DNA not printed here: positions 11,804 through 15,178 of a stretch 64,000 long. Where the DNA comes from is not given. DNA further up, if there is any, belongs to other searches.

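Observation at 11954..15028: Exported 1024-aa protein: beta-strand-rich N-terminus fused to a cryptic asymmetric PLD/cardiolipin-synthase module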

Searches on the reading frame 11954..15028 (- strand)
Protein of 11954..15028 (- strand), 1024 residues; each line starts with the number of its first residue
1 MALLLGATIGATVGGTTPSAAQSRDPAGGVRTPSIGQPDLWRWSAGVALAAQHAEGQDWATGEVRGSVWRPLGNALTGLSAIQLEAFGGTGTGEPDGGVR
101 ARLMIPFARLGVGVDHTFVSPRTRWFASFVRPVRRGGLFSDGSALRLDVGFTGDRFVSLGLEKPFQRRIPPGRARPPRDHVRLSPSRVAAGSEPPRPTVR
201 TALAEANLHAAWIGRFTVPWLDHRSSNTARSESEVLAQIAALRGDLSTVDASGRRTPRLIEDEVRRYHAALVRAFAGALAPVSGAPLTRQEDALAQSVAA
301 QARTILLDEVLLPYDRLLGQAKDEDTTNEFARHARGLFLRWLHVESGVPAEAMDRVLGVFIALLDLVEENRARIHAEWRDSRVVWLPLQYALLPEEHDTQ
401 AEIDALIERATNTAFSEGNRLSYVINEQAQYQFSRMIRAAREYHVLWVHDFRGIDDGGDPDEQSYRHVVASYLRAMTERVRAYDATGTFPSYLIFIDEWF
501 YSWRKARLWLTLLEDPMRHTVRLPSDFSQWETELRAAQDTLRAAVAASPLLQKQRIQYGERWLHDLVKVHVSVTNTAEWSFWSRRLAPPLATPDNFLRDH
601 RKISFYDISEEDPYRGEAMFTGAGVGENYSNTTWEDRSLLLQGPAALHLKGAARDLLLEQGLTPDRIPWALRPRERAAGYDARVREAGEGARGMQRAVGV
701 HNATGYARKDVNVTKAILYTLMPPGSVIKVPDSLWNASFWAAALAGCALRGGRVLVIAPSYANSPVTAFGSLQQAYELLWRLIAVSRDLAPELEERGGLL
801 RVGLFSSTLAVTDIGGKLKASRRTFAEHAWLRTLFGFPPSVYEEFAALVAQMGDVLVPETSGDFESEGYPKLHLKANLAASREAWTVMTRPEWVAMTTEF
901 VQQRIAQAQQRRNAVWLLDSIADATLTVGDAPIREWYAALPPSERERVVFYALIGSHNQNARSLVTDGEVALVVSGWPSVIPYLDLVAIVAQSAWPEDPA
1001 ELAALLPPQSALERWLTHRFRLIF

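Call 3: search_protein_families(library=pfam, proteins=[window:11954-15028:-], max_evalue=1)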
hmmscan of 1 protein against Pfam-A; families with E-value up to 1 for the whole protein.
window:11954-15028:- (1024 aa): 0 families

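Call 4: search_protein_families(library=ncbifam, proteins=[window:11954-15028:-], max_evalue=1)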
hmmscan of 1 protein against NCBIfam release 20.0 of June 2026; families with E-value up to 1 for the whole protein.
window:11954-15028:- (1024 aa): 0 families

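Call 5: search_solved_structures(query=window:11954-15028:-, max_evalue=10)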
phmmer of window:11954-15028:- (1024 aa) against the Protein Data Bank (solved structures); distinct sequences matched with E-value up to 10: 0.

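Call 6: find_homologous_proteins(query=window:11954-15028:-)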
Query window:11954-15028:- (1024 aa): 247 proteins with E <= 0.001 among 8000 candidates; the best 120 are listed.
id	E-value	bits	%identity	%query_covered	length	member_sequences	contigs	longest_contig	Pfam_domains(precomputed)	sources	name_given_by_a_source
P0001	0.0e+0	2294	99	100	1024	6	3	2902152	-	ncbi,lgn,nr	ncbi:MAG: hypothetical protein KJZ74_03780 [Gemmatimonadales bacterium]|nr:hypothetical protein [Gem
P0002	0.0e+0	1853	82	97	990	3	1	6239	-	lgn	-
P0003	0.0e+0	1471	67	98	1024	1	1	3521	-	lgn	-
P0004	0.0e+0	1460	64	98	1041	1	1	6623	-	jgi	jgi:hypothetical protein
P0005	0.0e+0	1436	68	94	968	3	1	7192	-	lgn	-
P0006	0.0e+0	1423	63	98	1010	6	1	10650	-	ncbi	-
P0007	0.0e+0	1420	63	100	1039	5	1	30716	-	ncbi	-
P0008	0.0e+0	1373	61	99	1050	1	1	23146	-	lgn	-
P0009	0.0e+0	1334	74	77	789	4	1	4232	-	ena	-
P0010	0.0e+0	1303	59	98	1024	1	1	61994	-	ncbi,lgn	-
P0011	0.0e+0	1252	57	98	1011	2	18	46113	-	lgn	-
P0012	0.0e+0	1250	56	100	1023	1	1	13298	-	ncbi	-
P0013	0.0e+0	1227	56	99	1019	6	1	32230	-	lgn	-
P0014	0.0e+0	1221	56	98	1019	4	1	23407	-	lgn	-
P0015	0.0e+0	1215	57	98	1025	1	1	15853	-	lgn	-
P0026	0.0e+0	1125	53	98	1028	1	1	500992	-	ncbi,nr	ncbi:MAG: hypothetical protein IPP90_04310 [Gemmatimonadaceae bacterium]|nr:hypothetical protein [Ge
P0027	0.0e+0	1120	53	99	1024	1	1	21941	-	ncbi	-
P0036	0.0e+0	1099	52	98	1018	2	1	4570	-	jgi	jgi:phosphatidylserine/phosphatidylglycerophosphate/cardiolipin synthase-like enzyme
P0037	0.0e+0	1097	52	98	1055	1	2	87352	-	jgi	jgi:phosphatidylserine/phosphatidylglycerophosphate/cardiolipin synthase-like enzyme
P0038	0.0e+0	1096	51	98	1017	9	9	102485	-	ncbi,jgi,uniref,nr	ncbi:MAG: hypothetical protein ACK6DP_04200 [Gemmatimonas sp.]|jgi:hypothetical protein|uniref:hypot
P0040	0.0e+0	1092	53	99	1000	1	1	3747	-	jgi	jgi:phosphatidylserine/phosphatidylglycerophosphate/cardiolipin synthase-like enzyme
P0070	0.0e+0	1039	50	100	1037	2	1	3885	-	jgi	jgi:phosphatidylserine/phosphatidylglycerophosphate/cardiolipin synthase-like enzyme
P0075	0.0e+0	1036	51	99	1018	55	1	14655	-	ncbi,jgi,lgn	-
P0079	0.0e+0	1024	50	98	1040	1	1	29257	-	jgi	jgi:hypothetical protein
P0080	0.0e+0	1023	49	98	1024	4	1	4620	-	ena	-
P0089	7.6e-295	999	50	98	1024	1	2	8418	-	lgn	-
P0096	7.3e-287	973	48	100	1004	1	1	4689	-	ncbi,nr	ncbi:MAG: hypothetical protein KFH98_03215 [Gemmatimonadetes bacterium]|nr:hypothetical protein [Gem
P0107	1.8e-274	932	47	100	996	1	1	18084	-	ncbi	-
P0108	7.9e-274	930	47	98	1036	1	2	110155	-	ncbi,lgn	-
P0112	3.7e-273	928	46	99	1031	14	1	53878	-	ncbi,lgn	ncbi:MAG: hypothetical protein ACK50C_08035 [Gemmatimonadaceae bacterium]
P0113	5.7e-273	927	48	98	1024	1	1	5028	-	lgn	-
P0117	1.2e-267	909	45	100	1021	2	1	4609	-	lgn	-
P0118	2.2e-267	908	44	100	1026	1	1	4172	-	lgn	-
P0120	2.8e-262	892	51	87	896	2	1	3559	-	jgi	jgi:phosphatidylserine/phosphatidylglycerophosphate/cardiolipin synthase-like enzyme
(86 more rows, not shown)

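Call 9: search_solved_structures(query=A1, max_evalue=10, show_alignments=3)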
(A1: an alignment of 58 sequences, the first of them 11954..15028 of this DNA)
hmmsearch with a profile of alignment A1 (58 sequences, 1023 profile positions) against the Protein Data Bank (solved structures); distinct sequences matched with E-value up to 10: 1.
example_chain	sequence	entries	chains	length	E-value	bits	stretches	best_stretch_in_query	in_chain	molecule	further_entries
6wsm_A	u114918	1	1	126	1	10.2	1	195-286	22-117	Septin-8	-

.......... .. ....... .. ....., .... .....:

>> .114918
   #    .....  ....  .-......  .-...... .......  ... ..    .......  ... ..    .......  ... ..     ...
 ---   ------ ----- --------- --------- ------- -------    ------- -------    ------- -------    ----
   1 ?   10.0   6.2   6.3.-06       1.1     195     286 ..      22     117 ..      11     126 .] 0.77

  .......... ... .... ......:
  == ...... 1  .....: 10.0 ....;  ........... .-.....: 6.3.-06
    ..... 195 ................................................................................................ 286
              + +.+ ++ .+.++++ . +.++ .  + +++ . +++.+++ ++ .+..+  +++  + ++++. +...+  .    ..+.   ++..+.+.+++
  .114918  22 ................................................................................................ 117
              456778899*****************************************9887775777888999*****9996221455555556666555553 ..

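Call 19: search_protein_families(library=pfam, proteins=[P0036, P0037, P0040, P0070, P0120, P0118, P0117, P0096, P0107], max_evalue=10)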
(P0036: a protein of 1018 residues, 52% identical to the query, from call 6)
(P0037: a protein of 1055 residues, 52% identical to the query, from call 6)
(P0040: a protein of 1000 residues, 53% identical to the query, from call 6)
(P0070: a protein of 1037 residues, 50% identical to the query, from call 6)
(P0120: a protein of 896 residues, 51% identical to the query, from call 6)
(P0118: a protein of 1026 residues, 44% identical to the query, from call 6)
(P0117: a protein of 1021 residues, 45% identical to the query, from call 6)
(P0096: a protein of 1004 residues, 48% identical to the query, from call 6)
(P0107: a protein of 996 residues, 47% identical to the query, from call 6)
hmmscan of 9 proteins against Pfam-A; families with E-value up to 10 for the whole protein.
P0036 (1018 aa): 1 family
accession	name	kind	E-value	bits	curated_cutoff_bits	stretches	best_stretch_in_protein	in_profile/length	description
PF18005.6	eIF3m_C_helix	-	0.063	13.4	25.6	1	515-532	10-27/29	eIF3 subunit M, C-terminal helix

P0037 (1055 aa): 1 family
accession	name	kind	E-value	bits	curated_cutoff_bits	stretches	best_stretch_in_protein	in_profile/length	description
PF13091.12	PLDc_2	-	0.21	11.9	27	1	982-1011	92-121/132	PLD-like domain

P0040 (1000 aa): 0 families

P0070 (1037 aa): 0 families

P0120 (896 aa): 0 families

P0118 (1026 aa): 0 families

P0117 (1021 aa): 0 families

P0096 (1004 aa): 0 families

P0107 (996 aa): 2 families
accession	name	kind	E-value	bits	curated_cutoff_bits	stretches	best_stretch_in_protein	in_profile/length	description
PF13091.12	PLDc_2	-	0.044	14.1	27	1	923-950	92-119/132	PLD-like domain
PF12737.12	Mating_C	-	0.14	11.8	22.5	1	173-213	118-156/409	C-terminal domain of homeodomain 1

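Call 22: find_encoding_contigs(protein=P0026, flank=8000, max_places=2)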
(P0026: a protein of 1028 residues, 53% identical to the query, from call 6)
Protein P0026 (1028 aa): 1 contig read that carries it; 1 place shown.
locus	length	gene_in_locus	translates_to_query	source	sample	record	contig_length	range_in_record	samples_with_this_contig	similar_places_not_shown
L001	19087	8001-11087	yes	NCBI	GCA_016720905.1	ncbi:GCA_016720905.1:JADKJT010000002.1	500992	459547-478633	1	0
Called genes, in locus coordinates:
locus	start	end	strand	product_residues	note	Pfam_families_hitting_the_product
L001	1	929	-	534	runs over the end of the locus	-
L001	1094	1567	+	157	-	-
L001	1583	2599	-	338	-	PF26918:Ig_Eae (faint), PF22359:Big-like (weak), PF26182:Ig_NUP210_5th (faint), PF02368:Big_2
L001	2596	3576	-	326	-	PF22359:Big-like (faint), PF26182:Ig_NUP210_5th (faint), PF02368:Big_2, PF26918:Ig_Eae (weak)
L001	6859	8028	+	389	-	PF05990:DUF900, PF12697:Abhydrolase_6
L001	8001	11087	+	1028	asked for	-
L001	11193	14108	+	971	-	PF02012:BNR (faint), PF15902:Sortilin-Vps10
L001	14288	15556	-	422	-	PF01566:Nramp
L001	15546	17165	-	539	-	-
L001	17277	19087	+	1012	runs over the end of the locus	PF02012:BNR (faint), PF15902:Sortilin-Vps10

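Call 23: find_encoding_contigs(protein=P0038, flank=8000, max_places=2)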
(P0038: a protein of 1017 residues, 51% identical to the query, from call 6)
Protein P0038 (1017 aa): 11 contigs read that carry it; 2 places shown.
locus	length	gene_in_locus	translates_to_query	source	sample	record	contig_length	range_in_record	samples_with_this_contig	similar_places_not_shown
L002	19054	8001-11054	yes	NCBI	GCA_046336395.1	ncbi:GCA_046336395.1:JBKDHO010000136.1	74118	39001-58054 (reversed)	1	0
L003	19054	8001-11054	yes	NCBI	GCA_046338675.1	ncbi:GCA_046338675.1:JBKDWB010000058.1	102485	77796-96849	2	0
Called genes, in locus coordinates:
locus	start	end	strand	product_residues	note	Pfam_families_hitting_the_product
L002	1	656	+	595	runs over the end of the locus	PF00501:AMP-binding, PF13193:AMP-binding_C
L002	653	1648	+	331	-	PF00676:E1_dh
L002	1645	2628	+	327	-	PF02779:Transket_pyr, PF02780:Transketolase_C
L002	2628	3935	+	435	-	PF00364:Biotin_lipoyl, PF02817:E3_binding (weak), PF00198:2-oxoacid_dh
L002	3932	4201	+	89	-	PF00550:PP-binding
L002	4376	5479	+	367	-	-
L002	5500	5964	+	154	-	-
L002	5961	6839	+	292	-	PF12146:Hydrolase_4, PF00561:Abhydrolase_1, PF12697:Abhydrolase_6 (weak)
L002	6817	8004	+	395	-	PF05990:DUF900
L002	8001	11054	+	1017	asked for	-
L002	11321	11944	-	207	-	PF13521:AAA_28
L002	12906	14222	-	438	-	PF01546:Peptidase_M20, PF07687:M20_dimer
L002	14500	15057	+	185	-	PF05685:Uma2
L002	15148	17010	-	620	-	PF03150:CCP_MauG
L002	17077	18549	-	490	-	PF05787:PhoX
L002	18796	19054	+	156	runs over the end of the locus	PF00355:Rieske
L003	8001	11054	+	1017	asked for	-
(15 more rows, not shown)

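Call 24: predict_structure(alignment_id=A1)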
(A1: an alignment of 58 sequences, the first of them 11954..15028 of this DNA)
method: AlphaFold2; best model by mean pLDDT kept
length: 1024 residues; sequences in the alignment: 58
mean_pLDDT: 92.2   pTM: 0.92
mean pLDDT of the five models: 92.2, 91.6, 90.8, 90.3, 89.2
residues with pLDDT >= 90: 800; 70-90: 187; 50-70: 28; < 50: 9
segments of 3 or more residues with pLDDT < 50: 14-21
pLDDT, mean of each block of 10 residues (from residue 1): 56 48 75 91 94 85 94 86 93 83 92 91 91 89 94 86 89 88 93 84 98 97 93 96 94 92 98 96 85 96 99 98 97 98 96 95 98 96 98 97 98 95 90 95 95 93 95 98 96 96 94 97 97 98 98 97 97 92 86 89 96 96 84 91 96 94 91 94 85 86 94 98 97 94 98 98 91 96 97 96 96 94 96 96 95 79 79 94 96 95 91 85 78 93 96 95 94 93 95 96 96 93 87
secondary structure, 60 per line:
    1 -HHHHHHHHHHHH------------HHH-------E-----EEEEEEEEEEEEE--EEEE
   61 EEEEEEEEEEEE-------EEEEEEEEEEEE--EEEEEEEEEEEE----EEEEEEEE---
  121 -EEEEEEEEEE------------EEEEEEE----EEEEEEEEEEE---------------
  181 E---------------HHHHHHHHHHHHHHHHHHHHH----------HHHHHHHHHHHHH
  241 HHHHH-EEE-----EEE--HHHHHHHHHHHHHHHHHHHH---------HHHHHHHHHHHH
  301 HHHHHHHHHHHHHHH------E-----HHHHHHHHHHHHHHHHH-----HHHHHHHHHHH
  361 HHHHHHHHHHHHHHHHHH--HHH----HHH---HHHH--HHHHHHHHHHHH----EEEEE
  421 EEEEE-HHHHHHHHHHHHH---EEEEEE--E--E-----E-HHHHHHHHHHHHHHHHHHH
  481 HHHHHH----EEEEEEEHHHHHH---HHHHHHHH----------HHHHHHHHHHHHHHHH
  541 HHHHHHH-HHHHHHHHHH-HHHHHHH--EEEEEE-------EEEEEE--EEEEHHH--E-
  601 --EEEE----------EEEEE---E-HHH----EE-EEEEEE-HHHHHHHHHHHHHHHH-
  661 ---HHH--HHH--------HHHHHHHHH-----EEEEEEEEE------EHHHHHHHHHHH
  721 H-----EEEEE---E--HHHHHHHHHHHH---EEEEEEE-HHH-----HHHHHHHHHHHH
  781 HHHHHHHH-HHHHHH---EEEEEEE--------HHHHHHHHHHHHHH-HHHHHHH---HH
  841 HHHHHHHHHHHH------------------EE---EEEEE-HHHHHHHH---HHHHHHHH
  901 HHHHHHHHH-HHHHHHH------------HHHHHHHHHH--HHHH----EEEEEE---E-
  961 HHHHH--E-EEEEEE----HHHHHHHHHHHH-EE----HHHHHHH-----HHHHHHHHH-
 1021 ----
elements in order (helices of 4 or more, strands of 3 or more residues): H2-13 E42-54 E57-72 E80-91 E94-105 E110-117 E122-131 E144-150 E155-165 H197-217 H228-245 E247-249 E255-257 H260-279 H289-315 H328-344 H350-378 H394-397 H400-411 E416-425 H427-439 E443-448 H462-486 E491-497 H498-503 H507-514 H525-547 H549-558 H560-566 E569-574 E582-587 E590-593 E603-606 E617-621 E637-642 H644-659 H680-688 E694-702 H710-721 E727-731 H738-749 E753-759 H769-788 H790-795 E799-805 H814-827 H829-835 H839-852 E876-880 H882-889 H893-909 H911-917 H930-939 H942-945 E950-955 H961-965 E970-975 H980-991 H999-1005 H1011-1019

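Call 25: find_encoding_contigs(protein=P0010, flank=8000, max_places=1)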
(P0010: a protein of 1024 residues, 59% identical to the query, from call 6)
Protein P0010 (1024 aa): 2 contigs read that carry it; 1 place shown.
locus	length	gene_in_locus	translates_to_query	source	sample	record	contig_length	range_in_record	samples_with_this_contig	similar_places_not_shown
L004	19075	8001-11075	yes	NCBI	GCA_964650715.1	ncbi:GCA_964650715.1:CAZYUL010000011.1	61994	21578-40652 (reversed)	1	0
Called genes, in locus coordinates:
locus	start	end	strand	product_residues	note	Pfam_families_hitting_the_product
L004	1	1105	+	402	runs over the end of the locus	PF01306:LacY_symp (weak), PF03825:Nuc_H_symport, PF07690:MFS_1, PF12832:MFS_1_like, PF07690:MFS_1 (weak)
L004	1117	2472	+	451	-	PF01408:GFO_IDH_MocA, PF22725:GFO_IDH_MocA_C3 (faint), PF19051:GFO_IDH_MocA_C2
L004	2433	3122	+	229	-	PF03932:CutC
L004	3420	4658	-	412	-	PF01408:GFO_IDH_MocA, PF22725:GFO_IDH_MocA_C3, PF02894:GFO_IDH_MocA_C (weak)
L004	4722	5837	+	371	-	PF02628:COX15-CtaA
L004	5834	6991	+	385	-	PF05990:DUF900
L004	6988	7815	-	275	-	-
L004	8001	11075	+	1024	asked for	-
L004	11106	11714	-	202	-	PF13618:Gluconate_2-dh3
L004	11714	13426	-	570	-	PF00890:FAD_binding_2 (weak), PF01266:DAO (weak), PF12831:FAD_oxidored (faint), PF00732:GMC_oxred_N, PF05199:GMC_oxred_C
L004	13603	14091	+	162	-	PF00011:HSP20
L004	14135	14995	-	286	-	PF01261:AP_endonuc_2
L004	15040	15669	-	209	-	PF01553:Acyltransferase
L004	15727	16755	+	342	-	PF04389:Peptidase_M28, PF01546:Peptidase_M20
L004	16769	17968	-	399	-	PF07690:MFS_1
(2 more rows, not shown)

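Call 26: find_encoding_contigs(protein=P0108, flank=8000, max_places=1)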
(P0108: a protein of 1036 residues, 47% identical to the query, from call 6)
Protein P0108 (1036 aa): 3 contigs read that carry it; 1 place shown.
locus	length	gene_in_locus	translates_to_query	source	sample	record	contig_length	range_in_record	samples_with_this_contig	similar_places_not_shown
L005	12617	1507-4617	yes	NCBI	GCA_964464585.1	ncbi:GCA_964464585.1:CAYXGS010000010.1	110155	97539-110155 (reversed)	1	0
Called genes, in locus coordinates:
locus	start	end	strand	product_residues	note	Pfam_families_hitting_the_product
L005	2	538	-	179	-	?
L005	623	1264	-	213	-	-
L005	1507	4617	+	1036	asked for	-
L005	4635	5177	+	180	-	PF01451:LMWPc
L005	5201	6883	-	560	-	-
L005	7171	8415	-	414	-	-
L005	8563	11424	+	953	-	PF00069:Pkinase, PF07714:PK_Tyr_Ser-Thr, PF03781:FGE-sulfatase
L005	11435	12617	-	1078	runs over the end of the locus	PF00930:DPPIV_N (faint), PF26549:Tricorn_N, PF07676:PD40, PF26549:Tricorn_N, PF26550:Tricorn_2nd, PF14684:Tricorn_C1, PF14685:PDZ_Tricorn, PF03572:Peptidase_S41, +2 more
